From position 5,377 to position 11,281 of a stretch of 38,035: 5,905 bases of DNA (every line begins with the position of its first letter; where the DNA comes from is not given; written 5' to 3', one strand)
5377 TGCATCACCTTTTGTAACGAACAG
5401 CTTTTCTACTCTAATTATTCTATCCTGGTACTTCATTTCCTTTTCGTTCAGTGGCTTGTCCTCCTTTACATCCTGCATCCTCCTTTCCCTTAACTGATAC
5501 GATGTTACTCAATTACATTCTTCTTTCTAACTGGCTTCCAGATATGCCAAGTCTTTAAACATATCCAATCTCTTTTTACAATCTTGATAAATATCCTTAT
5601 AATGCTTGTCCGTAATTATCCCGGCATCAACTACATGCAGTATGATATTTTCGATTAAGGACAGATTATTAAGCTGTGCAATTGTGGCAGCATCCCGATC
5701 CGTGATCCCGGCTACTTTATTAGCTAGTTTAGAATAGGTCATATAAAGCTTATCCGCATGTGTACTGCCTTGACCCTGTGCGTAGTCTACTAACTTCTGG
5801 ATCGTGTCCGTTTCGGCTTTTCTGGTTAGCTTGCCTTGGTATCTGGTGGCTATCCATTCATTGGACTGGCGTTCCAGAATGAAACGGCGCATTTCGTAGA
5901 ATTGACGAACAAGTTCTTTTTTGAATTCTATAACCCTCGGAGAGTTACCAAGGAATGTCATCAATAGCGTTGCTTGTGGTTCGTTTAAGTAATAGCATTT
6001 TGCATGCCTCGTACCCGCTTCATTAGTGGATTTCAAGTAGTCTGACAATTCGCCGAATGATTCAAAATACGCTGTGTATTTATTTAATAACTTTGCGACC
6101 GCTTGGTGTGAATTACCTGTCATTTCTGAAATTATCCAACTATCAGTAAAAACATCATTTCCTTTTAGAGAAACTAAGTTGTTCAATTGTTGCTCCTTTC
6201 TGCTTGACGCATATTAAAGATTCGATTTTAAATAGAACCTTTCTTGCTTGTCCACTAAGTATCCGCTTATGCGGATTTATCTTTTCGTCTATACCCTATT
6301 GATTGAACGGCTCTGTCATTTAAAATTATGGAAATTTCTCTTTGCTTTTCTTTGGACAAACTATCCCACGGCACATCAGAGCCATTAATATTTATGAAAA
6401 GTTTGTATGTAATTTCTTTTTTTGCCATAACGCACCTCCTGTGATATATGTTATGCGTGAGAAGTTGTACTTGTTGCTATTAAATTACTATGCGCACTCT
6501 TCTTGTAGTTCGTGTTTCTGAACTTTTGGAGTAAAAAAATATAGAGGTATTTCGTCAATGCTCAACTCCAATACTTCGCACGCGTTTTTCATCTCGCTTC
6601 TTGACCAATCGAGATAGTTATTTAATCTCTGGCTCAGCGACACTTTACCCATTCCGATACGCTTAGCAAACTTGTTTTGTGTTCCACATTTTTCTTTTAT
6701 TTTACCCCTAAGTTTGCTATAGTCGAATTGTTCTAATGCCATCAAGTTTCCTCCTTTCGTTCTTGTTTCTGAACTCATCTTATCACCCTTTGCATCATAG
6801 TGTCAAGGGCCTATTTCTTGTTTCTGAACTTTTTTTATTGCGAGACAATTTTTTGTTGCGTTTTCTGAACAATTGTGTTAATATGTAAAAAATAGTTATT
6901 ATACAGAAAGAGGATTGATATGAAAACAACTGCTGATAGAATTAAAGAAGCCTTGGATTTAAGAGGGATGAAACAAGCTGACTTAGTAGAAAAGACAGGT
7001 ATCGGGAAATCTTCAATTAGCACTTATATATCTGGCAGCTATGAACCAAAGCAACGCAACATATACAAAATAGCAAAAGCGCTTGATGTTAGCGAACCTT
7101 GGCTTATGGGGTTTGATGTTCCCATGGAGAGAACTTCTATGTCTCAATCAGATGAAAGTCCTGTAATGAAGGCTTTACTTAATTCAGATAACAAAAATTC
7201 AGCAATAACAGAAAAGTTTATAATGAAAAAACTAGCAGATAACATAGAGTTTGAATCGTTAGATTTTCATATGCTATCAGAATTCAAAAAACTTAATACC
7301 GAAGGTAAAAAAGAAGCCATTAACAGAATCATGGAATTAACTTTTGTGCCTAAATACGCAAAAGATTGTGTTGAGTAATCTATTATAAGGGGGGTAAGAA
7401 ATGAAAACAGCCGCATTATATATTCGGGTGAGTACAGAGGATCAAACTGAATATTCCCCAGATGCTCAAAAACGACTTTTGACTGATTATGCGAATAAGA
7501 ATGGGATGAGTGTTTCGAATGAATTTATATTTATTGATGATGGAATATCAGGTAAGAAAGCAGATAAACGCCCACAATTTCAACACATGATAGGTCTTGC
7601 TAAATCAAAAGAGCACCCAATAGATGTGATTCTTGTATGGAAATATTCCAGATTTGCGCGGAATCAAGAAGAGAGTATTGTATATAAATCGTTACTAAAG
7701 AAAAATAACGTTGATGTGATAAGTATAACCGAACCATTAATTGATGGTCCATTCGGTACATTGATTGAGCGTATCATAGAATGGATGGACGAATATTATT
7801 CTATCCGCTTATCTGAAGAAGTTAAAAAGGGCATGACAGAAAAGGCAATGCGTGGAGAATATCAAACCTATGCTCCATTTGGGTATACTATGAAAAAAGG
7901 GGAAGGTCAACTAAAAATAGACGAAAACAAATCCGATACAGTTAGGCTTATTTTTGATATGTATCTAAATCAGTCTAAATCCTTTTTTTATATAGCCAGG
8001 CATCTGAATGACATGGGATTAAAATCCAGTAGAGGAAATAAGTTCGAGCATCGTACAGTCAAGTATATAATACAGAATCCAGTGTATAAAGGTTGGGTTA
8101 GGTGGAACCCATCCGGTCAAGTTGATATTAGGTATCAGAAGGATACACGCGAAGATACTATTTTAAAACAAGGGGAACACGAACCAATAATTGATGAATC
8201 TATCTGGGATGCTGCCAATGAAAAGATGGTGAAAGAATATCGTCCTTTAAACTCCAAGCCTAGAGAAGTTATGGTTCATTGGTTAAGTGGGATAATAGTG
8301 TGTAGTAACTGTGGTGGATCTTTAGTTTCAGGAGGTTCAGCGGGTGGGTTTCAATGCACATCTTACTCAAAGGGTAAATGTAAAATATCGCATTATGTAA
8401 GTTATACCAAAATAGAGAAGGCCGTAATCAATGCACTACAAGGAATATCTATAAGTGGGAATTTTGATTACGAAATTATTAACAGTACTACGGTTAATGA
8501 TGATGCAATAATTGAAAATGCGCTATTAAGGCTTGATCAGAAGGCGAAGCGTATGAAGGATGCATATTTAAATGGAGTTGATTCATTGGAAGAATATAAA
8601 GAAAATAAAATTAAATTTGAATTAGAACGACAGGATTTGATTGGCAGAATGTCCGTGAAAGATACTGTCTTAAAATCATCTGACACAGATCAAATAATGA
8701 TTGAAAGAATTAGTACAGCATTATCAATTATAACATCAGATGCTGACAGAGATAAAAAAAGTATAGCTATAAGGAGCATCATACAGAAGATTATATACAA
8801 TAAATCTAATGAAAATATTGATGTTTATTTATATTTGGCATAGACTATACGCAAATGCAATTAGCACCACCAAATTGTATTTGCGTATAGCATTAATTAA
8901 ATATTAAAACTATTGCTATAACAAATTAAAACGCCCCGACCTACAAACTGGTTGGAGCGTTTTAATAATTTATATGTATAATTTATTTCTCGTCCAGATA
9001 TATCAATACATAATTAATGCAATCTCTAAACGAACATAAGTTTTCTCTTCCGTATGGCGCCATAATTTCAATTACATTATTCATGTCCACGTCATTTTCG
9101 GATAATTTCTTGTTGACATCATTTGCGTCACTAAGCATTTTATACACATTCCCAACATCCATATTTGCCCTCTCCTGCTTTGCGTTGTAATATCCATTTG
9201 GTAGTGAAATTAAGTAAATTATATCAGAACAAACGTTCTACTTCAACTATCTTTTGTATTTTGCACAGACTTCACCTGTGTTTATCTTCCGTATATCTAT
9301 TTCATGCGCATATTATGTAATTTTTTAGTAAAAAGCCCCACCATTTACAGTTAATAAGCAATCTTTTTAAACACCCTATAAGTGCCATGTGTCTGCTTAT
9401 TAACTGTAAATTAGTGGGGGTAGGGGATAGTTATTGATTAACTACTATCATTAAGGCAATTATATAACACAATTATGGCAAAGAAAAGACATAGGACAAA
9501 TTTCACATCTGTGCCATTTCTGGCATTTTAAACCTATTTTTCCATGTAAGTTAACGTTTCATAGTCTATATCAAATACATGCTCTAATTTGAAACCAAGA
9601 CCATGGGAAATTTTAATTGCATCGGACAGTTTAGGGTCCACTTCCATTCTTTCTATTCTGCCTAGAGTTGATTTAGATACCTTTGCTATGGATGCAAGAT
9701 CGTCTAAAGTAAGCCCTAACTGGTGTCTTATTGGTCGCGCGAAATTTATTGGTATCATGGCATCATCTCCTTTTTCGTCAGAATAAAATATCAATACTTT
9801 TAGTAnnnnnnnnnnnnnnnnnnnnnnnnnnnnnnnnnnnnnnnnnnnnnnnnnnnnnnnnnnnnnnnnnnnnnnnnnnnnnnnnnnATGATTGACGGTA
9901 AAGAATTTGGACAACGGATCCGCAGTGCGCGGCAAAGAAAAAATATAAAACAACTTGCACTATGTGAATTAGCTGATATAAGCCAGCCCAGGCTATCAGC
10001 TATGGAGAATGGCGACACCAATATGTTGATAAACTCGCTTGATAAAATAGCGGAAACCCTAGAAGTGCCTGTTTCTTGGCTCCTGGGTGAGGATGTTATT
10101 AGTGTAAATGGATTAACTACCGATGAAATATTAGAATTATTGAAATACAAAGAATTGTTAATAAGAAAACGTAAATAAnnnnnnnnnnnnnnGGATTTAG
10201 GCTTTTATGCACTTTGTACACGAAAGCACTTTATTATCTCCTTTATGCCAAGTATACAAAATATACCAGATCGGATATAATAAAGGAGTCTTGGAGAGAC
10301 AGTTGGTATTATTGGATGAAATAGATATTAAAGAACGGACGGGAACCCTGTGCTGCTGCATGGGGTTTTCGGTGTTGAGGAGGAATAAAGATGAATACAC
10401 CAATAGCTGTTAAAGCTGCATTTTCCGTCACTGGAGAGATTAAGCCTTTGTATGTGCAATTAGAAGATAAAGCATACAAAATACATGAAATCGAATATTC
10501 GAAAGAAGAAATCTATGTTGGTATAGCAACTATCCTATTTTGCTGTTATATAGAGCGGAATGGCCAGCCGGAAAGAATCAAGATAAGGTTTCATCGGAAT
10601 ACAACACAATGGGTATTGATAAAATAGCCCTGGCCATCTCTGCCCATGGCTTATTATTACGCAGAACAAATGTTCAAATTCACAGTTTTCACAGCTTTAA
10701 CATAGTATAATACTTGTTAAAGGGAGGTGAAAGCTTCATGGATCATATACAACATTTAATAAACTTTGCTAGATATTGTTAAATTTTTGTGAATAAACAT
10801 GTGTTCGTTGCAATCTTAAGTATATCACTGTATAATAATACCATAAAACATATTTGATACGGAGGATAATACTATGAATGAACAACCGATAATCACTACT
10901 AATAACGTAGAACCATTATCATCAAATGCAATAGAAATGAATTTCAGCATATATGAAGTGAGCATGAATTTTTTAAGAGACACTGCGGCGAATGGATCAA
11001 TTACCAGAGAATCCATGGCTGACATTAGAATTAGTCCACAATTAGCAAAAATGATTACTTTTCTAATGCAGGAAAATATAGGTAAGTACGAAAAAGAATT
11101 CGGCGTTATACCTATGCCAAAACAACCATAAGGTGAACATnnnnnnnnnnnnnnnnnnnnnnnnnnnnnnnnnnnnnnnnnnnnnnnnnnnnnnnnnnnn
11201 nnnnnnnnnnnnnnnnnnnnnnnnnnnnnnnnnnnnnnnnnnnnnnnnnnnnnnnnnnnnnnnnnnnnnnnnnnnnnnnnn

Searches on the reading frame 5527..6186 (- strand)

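Call 20: search_protein_families(library=pfam, proteins=[window:5527-6186:-], max_evalue=0.01)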
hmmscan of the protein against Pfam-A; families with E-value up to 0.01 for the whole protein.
window:5527-6186:- (219 aa): 1 family
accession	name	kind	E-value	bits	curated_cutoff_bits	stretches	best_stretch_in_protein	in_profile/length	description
PF09669.15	Phage_pRha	-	1.8e-16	60.9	29.9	1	14-100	1-90/91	Phage regulatory protein Rha (Phage_pRha)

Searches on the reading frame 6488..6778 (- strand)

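Call 20: search_protein_families(library=pfam, proteins=[window:6488-6778:-], max_evalue=0.01)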
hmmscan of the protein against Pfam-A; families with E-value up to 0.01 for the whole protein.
window:6488-6778:- (96 aa): 2 families
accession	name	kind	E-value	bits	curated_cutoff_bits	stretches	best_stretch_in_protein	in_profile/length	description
PF05339.17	DUF739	-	2.9e-21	75.8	27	1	18-83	3-68/69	Protein of unknown function (DUF739)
PF01381.28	HTH_3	-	0.0018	18.7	23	1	33-77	11-55/55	Helix-turn-helix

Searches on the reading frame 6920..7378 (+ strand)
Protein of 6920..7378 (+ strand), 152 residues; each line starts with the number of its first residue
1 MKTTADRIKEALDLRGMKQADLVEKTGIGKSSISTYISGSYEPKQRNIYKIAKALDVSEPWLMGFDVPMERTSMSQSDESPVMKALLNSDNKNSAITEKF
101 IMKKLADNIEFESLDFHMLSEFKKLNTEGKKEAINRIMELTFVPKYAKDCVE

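Call 20: search_protein_families(library=pfam, proteins=[window:6920-7378:+], max_evalue=0.01)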
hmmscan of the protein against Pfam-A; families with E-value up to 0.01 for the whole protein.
window:6920-7378:+ (152 aa): 6 families
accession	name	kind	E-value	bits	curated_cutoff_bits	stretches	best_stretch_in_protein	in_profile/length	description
PF01381.28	HTH_3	-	1.1e-13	51.5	23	1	8-62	1-55/55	Helix-turn-helix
PF12844.13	HTH_19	-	2.2e-12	47.1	30.2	1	7-63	3-59/64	Helix-turn-helix domain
PF13443.12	HTH_26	-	1.6e-07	31.9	22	1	7-58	1-53/63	Cro/C1-type HTH DNA-binding domain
PF13560.12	HTH_31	-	0.00023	21.8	27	1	15-59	13-58/64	Helix-turn-helix domain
PF24034.1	DUF7343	-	0.0018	18.5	27.6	1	7-38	7-40/62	Domain of unknown function (DUF7343)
PF07022.19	Phage_CI_repr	-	0.0041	17.9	22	1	8-63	3-58/65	Bacteriophage CI repressor helix-turn-helix domain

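Call 74: search_protein_families(library=phrogs, proteins=[window:6920-7378:+], max_evalue=0.1)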
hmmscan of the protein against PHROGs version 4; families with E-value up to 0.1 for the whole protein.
window:6920-7378:+ (152 aa): 30 families (the best 25 are shown)
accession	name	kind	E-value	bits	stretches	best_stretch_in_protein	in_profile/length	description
phrog_2967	-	transcription regulation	1.1e-20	75.1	1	1-107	8-108/225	transcriptional regulator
phrog_8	-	transcription regulation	8.2e-20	72.5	1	1-105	74-162/346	transcriptional regulator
phrog_4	-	transcription regulation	4e-17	63.3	1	1-75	130-204/400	transcriptional repressor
phrog_3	-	transcription regulation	4.6e-12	47.4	1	1-99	86-183/430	transcriptional repressor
phrog_2439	-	transcription regulation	1.9e-10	41.2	1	3-128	7-131/367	transcriptional regulator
phrog_2328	-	transcription regulation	3.9e-10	40.6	1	2-70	14-82/128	transcriptional repressor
phrog_3557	-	transcription regulation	3.1e-08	34.9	1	1-66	11-74/142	transcriptional regulator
phrog_1373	-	transcription regulation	7.4e-07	30.3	1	6-58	66-118/166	transcriptional regulator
phrog_3037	-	transcription regulation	3.9e-06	27.8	1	5-96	15-99/189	transcriptional repressor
phrog_1468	-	transcription regulation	4.3e-06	27.2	1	6-61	10-64/67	transcriptional repressor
phrog_34939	-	unknown function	5.6e-06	27.2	1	4-65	10-72/280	-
phrog_7241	-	transcription regulation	8.2e-05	23.7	1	13-58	71-116/122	transcriptional regulator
phrog_147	-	transcription regulation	8.5e-05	23.9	1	2-63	3-67/100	transcriptional regulator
phrog_7306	-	unknown function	0.00012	23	1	4-99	11-104/188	-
phrog_4583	-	transcription regulation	0.00031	21.7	1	3-63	10-70/81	transcriptional repressor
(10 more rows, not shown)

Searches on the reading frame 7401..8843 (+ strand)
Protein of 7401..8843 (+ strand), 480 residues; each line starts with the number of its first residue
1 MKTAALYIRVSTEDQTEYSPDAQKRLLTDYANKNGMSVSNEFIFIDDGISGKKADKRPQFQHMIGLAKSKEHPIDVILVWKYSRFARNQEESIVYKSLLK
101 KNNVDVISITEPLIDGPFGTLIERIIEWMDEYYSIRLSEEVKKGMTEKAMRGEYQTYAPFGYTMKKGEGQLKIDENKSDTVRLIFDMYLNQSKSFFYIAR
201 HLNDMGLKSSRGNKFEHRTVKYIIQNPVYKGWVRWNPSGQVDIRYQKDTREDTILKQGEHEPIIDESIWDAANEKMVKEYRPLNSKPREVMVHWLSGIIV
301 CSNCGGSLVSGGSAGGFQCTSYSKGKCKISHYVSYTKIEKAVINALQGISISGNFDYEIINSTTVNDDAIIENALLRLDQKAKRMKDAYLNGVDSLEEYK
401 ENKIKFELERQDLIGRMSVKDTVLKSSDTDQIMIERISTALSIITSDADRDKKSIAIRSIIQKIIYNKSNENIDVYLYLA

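Call 20: search_protein_families(library=pfam, proteins=[window:7401-8843:+], max_evalue=0.01)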
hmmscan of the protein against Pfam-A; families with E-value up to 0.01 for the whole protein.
window:7401-8843:+ (480 aa): 3 families
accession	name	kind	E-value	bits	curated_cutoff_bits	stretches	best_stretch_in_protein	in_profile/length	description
PF00239.26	Resolvase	-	4.7e-31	108.3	23.3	1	4-153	1-144/145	Resolvase, N terminal domain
PF07508.19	Recombinase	-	3.3e-26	91.9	21.1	1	176-276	2-99/102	Recombinase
PF13408.12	Zn_ribbon_recom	-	8.2e-08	33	25.3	1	294-347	1-58/58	Recombinase zinc beta ribbon domain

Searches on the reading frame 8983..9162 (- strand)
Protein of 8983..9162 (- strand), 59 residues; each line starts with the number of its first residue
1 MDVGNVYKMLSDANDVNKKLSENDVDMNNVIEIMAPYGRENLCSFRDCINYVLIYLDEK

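Call 73: search_protein_families(library=pfam, proteins=[window:8983-9162:-], max_evalue=0.1)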
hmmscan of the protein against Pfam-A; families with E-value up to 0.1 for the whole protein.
window:8983-9162:- (59 aa): 1 family
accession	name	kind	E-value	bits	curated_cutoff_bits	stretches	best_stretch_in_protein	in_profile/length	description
PF13158.11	DUF3993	-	0.002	18.8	22.4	1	4-43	28-67/118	Protein of unknown function (DUF3993)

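Call 74: search_protein_families(library=phrogs, proteins=[window:8983-9162:-], max_evalue=0.1)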
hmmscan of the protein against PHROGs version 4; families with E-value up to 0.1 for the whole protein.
window:8983-9162:- (59 aa): 0 families

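Call 96: list_cluster_members(proteins=[P0123, P0124, window:8983-9159:-, P0118, P0047, P0125])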
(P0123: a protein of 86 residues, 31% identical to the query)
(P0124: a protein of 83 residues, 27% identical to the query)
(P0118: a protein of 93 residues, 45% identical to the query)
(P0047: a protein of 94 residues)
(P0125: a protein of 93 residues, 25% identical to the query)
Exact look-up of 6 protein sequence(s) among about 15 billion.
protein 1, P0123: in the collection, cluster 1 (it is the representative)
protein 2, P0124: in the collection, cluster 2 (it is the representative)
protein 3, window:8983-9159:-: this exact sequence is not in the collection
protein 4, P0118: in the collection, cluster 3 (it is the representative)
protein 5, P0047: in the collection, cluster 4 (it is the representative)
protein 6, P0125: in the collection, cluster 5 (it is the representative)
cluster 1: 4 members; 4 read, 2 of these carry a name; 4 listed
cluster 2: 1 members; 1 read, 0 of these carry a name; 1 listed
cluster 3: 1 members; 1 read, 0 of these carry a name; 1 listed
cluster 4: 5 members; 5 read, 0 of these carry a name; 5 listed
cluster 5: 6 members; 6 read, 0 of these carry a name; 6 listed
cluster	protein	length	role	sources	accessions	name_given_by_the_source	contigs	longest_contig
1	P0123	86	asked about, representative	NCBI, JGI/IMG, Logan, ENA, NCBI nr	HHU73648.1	MAG TPA: hypothetical protein GXZ28_03365 [Clostridiales bacterium] | hypothetical protein | hypothetical protein [Clostridiales bacterium]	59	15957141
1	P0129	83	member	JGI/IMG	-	hypothetical protein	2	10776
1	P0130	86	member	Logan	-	-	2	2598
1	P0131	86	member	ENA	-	-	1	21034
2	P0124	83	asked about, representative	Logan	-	-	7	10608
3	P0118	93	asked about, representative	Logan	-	-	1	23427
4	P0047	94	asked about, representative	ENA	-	-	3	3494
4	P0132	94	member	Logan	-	-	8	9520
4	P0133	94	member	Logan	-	-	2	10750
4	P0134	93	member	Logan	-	-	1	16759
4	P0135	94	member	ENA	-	-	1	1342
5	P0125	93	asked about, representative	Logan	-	-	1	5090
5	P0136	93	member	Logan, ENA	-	-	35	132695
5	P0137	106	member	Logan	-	-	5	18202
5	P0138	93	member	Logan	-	-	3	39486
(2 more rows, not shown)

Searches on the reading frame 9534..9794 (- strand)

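Call 73: search_protein_families(library=pfam, proteins=[window:9534-9794:-], max_evalue=0.1)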
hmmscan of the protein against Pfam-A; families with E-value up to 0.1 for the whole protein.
window:9534-9794:- (86 aa): 6 families
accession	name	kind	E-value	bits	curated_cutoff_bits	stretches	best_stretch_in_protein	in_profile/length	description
PF01381.28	HTH_3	-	2e-09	37.8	23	1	23-71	5-53/55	Helix-turn-helix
PF13560.12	HTH_31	-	1.5e-06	28.9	27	1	20-69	7-57/64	Helix-turn-helix domain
PF12844.13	HTH_19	-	0.00014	22.2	30.2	1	22-71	7-56/64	Helix-turn-helix domain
PF20432.4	Xre-like-HTH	-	0.0011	19.7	25.8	1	14-54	10-52/63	Antitoxin Xre-like helix-turn-helix domain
PF13413.12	HTH_25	-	0.0013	18.9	24.6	1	22-53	5-36/62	Helix-turn-helix domain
PF00356.27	LacI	-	0.1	12.9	27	0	29-46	1-18/46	Bacterial regulatory proteins, lacI family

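Call 74: search_protein_families(library=phrogs, proteins=[window:9534-9794:-], max_evalue=0.1)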
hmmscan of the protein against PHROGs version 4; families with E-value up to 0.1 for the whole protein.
window:9534-9794:- (86 aa): 20 families
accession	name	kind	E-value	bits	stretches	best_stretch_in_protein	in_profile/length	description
phrog_8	-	transcription regulation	3.3e-06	27.8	1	20-77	165-219/346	transcriptional regulator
phrog_1373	-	transcription regulation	0.00013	23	1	22-73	71-122/166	transcriptional regulator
phrog_4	-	transcription regulation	0.00024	21.2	1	19-71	142-189/400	transcriptional repressor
phrog_7241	-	transcription regulation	0.00039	21.5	1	20-72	67-119/122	transcriptional regulator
phrog_2439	-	transcription regulation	0.00048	20.1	1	22-71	15-64/367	transcriptional regulator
phrog_14076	-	transcription regulation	0.00084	20.8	1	9-55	9-54/86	transcriptional regulator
phrog_7950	-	transcription regulation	0.00088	20.3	1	20-50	13-43/68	transcriptional repressor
phrog_32768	-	unknown function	0.0013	18.5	1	20-77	15-73/446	-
phrog_25914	-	DNA, RNA and nucleotide metabolism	0.0016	19.5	1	25-76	36-87/96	HTH DNA binding protein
phrog_7306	-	unknown function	0.002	19.1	1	32-73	27-68/188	-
phrog_5823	-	transcription regulation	0.0055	16.9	1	20-74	12-67/404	transcriptional regulator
phrog_3557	-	transcription regulation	0.0098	17.1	1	29-67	27-65/142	transcriptional regulator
phrog_2967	-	transcription regulation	0.014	15.9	1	22-85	18-73/225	transcriptional regulator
phrog_22413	-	unknown function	0.022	15.2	1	8-59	76-128/242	-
phrog_11187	-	transcription regulation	0.026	15.3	1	22-50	15-43/63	transcriptional regulator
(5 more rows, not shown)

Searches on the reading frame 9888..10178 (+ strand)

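Call 73: search_protein_families(library=pfam, proteins=[window:9888-10178:+], max_evalue=0.1)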
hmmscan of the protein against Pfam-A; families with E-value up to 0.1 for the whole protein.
window:9888-10178:+ (96 aa): 7 families
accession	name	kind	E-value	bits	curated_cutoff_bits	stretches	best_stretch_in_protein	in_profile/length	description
PF01381.28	HTH_3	-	1.1e-10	41.8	23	1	11-65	1-55/55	Helix-turn-helix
PF12844.13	HTH_19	-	2.3e-08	34.3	30.2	1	8-66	1-59/64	Helix-turn-helix domain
PF13560.12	HTH_31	-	1.2e-06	29.1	27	1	6-61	1-57/64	Helix-turn-helix domain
PF13443.12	HTH_26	-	3e-06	27.8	22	1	10-62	1-54/63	Cro/C1-type HTH DNA-binding domain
PF13744.12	HTH_37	-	7.7e-05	22.9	27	1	8-47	20-59/80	Helix-turn-helix domain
PF13413.12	HTH_25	-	0.025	14.8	24.6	0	11-47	2-38/62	Helix-turn-helix domain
PF18255.9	SAM_DprA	-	0.049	14.1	26.2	0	16-35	26-45/62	DNA processing protein A sterile alpha motif domain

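Call 74: search_protein_families(library=phrogs, proteins=[window:9888-10178:+], max_evalue=0.1)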
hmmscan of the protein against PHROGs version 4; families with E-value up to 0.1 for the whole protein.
window:9888-10178:+ (96 aa): 24 families
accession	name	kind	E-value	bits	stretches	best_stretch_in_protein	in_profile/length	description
phrog_8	-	transcription regulation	2.1e-13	51.5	1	5-81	75-155/346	transcriptional regulator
phrog_4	-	transcription regulation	4.8e-12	46.6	1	5-70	135-196/400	transcriptional repressor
phrog_2328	-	transcription regulation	2.7e-11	44.3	1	4-69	13-78/128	transcriptional repressor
phrog_2967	-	transcription regulation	1e-10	42.5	1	4-72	8-76/225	transcriptional regulator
phrog_5823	-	transcription regulation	1.5e-10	41.8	1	5-74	5-75/404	transcriptional regulator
phrog_3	-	transcription regulation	6.1e-10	40.4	1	5-73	87-155/430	transcriptional repressor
phrog_2439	-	transcription regulation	7.3e-09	36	1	8-71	9-71/367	transcriptional regulator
phrog_1373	-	transcription regulation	9.8e-08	33.1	1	7-69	64-126/166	transcriptional regulator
phrog_4583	-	transcription regulation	2.6e-06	28.4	1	5-68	9-72/81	transcriptional repressor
phrog_7396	-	unknown function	4.6e-05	24.2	1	8-67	17-79/227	-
phrog_7241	-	transcription regulation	6.5e-05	24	1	10-65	65-120/122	transcriptional regulator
phrog_147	-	transcription regulation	7.9e-05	24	1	6-75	4-76/100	transcriptional regulator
phrog_2339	-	DNA, RNA and nucleotide metabolism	0.00012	23.1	1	10-63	29-83/98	HTH DNA binding protein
phrog_4031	-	unknown function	0.0016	18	1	6-91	518-603/626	-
phrog_1468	-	transcription regulation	0.0036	17.9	1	4-42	5-43/67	transcriptional repressor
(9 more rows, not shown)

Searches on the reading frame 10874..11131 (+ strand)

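Call 73: search_protein_families(library=pfam, proteins=[window:10874-11131:+], max_evalue=0.1)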
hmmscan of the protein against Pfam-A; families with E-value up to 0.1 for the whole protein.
window:10874-11131:+ (85 aa): 1 family
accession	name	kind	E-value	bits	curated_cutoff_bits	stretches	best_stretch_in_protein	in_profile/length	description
PF11950.13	DUF3467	-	1.1e-05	25.9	25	1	17-79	29-90/92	Protein of unknown function (DUF3467)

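Call 74: search_protein_families(library=phrogs, proteins=[window:10874-11131:+], max_evalue=0.1)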
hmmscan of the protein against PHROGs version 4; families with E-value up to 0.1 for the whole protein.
window:10874-11131:+ (85 aa): 2 families
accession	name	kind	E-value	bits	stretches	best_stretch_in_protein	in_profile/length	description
phrog_7919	-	unknown function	1.2e-07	33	1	6-80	17-87/105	-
phrog_34047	-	unknown function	0.0083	16.1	1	4-76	46-115/477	-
